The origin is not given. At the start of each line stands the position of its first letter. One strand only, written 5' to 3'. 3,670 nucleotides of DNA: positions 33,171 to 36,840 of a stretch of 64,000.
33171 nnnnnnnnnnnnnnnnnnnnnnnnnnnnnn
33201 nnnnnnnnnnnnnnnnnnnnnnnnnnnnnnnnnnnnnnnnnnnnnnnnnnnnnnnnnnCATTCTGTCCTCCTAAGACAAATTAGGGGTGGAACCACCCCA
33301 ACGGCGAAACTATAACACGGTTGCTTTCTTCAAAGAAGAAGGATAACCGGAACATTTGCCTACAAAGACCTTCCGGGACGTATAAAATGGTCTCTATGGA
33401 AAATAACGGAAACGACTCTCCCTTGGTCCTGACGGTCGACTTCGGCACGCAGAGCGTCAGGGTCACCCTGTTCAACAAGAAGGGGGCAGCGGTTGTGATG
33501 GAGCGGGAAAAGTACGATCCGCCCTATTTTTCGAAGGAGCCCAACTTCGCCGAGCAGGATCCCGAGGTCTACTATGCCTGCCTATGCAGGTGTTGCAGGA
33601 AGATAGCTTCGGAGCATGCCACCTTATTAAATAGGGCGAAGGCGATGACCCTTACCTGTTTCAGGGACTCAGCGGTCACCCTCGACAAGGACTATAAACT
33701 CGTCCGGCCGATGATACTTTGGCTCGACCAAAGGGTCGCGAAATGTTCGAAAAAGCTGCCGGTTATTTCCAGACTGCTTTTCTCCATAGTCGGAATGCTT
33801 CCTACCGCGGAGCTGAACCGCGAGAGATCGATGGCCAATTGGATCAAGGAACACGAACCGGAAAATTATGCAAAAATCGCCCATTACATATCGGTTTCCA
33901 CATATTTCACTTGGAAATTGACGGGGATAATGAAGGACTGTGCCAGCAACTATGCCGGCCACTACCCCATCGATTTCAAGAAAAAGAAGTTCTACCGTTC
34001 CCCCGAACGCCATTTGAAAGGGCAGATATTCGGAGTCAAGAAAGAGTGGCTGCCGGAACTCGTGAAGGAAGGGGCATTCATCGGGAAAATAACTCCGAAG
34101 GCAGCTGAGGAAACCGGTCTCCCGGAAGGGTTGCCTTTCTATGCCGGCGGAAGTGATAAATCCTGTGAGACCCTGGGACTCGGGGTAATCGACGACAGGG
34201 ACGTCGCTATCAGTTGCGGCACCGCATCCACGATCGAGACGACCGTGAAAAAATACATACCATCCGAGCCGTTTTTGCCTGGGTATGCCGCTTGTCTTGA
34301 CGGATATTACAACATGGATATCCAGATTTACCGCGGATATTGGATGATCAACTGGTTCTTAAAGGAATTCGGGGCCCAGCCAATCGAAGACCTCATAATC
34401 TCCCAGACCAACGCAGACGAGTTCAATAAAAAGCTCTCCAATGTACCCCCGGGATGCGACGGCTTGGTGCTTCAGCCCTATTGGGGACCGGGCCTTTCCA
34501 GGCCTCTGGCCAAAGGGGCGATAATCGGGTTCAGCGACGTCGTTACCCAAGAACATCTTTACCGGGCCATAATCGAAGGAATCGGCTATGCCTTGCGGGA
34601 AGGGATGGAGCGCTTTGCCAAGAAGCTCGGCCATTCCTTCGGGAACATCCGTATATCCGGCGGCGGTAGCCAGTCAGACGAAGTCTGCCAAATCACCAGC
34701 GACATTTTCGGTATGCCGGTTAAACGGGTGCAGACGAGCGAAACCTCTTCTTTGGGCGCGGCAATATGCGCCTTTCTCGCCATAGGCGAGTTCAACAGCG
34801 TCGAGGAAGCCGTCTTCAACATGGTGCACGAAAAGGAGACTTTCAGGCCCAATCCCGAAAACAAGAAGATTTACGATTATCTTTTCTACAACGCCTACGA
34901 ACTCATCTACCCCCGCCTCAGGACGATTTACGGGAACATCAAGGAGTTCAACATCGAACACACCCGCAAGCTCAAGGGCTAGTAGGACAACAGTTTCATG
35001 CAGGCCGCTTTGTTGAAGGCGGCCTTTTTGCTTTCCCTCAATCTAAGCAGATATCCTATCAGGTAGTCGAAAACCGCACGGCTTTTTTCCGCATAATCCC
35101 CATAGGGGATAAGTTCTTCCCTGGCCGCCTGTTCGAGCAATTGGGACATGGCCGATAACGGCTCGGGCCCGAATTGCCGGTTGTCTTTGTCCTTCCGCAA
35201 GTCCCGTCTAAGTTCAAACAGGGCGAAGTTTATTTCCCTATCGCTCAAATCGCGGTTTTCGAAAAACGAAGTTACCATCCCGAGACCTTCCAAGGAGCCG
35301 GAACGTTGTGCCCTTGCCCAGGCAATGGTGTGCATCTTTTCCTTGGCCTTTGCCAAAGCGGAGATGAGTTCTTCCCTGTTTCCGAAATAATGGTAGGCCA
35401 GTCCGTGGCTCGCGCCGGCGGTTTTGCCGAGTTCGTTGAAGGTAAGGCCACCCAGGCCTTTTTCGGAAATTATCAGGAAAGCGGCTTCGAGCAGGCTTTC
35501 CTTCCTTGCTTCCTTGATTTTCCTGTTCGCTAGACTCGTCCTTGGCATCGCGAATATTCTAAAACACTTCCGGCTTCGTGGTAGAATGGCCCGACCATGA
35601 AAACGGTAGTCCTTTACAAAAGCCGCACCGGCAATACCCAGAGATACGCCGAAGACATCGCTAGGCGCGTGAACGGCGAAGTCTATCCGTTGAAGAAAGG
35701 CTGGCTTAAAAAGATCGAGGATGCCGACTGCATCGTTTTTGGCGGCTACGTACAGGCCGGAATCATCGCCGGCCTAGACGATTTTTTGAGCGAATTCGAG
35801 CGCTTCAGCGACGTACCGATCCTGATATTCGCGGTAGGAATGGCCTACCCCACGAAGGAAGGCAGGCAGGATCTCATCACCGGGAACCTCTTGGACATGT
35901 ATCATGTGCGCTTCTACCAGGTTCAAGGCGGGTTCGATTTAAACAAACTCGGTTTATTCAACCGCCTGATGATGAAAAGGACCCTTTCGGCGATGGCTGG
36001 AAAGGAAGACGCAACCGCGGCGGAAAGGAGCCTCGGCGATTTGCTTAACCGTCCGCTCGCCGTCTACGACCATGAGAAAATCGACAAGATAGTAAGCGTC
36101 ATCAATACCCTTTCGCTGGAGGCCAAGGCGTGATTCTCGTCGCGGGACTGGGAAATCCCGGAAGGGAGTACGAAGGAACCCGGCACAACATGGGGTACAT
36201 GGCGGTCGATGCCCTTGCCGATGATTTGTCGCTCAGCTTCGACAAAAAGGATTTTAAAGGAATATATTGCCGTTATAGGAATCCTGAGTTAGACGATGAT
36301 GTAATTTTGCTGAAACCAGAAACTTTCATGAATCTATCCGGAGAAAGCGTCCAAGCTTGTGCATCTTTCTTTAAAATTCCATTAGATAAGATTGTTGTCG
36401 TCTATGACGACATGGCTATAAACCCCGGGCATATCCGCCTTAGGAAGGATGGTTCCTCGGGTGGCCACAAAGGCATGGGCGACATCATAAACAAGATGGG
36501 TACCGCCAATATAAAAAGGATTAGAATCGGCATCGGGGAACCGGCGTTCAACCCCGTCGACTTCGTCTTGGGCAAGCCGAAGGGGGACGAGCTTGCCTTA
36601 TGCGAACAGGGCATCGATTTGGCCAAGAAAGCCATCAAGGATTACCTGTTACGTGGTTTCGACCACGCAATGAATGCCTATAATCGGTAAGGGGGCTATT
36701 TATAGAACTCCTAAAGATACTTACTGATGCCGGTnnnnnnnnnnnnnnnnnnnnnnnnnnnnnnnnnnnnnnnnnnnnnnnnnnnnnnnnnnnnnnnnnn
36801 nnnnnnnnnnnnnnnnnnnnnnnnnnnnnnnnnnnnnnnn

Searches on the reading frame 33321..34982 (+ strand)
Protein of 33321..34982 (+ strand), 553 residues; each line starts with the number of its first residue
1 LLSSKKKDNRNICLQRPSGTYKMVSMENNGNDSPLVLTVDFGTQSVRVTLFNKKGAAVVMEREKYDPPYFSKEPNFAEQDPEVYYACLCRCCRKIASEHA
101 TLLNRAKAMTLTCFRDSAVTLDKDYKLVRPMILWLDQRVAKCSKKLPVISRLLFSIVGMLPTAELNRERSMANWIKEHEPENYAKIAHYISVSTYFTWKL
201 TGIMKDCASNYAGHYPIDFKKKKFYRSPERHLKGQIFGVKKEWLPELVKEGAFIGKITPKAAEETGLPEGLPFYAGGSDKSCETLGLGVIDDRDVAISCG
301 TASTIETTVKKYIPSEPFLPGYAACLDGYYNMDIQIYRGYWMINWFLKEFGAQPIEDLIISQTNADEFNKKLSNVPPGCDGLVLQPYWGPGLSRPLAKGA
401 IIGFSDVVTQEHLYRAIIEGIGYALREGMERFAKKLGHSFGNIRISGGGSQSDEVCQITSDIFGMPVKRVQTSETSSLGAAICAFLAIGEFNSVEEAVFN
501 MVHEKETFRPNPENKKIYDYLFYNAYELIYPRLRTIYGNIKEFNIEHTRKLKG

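Call 19: search_protein_families(library=pfam, proteins=[window:33321-34982:+], max_evalue=0.001)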
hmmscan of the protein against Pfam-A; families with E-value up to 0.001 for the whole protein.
window:33321-34982:+ (553 aa): 2 families
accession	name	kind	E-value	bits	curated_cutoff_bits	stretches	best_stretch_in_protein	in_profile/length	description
PF00370.27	FGGY_N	-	1.5e-38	133.2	28.8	1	36-286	2-245/245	FGGY family of carbohydrate kinases, N-terminal domain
PF02782.22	FGGY_C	-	1.2e-31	110.5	27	1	296-487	2-197/198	FGGY family of carbohydrate kinases, C-terminal domain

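Call 52: search_protein_families(library=ncbifam, proteins=[window:33321-34982:+], max_evalue=0.001)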
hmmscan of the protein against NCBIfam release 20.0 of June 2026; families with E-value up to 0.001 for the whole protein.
window:33321-34982:+ (553 aa): 12 families
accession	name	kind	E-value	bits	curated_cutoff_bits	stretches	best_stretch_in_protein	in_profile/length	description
TIGR01312.1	XylB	equivalog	3.3e-75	253.5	380.25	1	38-529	2-479/481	xylulokinase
TIGR01314.1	gntK_FGGY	equivalog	3.5e-45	154.5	648.55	1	36-523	2-484/505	gluconokinase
NF008187.0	PRK10939.1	equivalog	7.8e-40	137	528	1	36-532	6-502/521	autoinducer-2 kinase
NF011601.0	PRK15027.1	equivalog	4.7e-39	134.1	912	1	37-518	3-465/484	xylulokinase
TIGR01311.1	glycerol_kin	equivalog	3.6e-38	131.1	590.35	1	35-515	2-477/496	glycerol kinase GlpK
TIGR02628.1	fuculo_kin_coli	equivalog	1.2e-33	116.8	470.9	1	35-511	2-465/465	L-fuculokinase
NF003154.0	PRK04123.1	equivalog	4.6e-30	104.9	428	1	175-529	167-533/554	ribulokinase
NF000756.0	PRK00047.1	subfamily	1.8e-29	102.4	498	1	35-516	6-479/502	glycerol kinase GlpK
TIGR01315.1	5C_CHO_kinase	subfamily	1.5e-25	89.9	408.7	2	393-520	395-525/541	FGGY family pentulose kinase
TIGR01234.1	L-ribulokinase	equivalog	6.7e-23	81.2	583.25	1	175-526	165-523/536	ribulokinase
NF007925.0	PRK10640.1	equivalog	2.6e-12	45.9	639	1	175-513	143-468/489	rhamnulokinase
TIGR02627.1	rhamnulo_kin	equivalog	8.5e-11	41.1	527.95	1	175-497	137-444/454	rhamnulokinase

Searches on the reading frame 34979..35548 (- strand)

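Call 19: search_protein_families(library=pfam, proteins=[window:34979-35548:-], max_evalue=0.001)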
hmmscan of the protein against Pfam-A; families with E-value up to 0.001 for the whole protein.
window:34979-35548:- (189 aa): 1 family
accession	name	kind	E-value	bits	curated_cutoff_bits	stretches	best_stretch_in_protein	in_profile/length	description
PF00440.29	TetR_N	-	7.8e-11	42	24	1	19-65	1-47/47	Bacterial regulatory proteins, tetR family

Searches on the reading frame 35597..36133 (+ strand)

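Call 6: search_protein_families(library=pfam, proteins=[window:35597-36133:+], max_evalue=0.001)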
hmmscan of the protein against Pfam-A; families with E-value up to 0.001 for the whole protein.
window:35597-36133:+ (178 aa): 2 families
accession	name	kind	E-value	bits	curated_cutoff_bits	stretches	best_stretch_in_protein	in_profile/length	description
PF12724.12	Flavodoxin_5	-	1.9e-15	57.9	27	1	4-138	1-143/145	Flavodoxin domain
PF12641.12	Flavodoxin_3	-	3.3e-06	27.5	27.5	1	5-56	2-54/160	Flavodoxin domain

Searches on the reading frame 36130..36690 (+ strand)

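Call 6: search_protein_families(library=pfam, proteins=[window:36130-36690:+], max_evalue=0.001)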
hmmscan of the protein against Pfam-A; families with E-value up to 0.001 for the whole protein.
window:36130-36690:+ (186 aa): 1 family
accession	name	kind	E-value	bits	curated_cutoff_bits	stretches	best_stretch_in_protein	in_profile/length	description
PF01195.25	Pept_tRNA_hydro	-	2.1e-60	204.1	27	1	3-185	1-183/183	Peptidyl-tRNA hydrolase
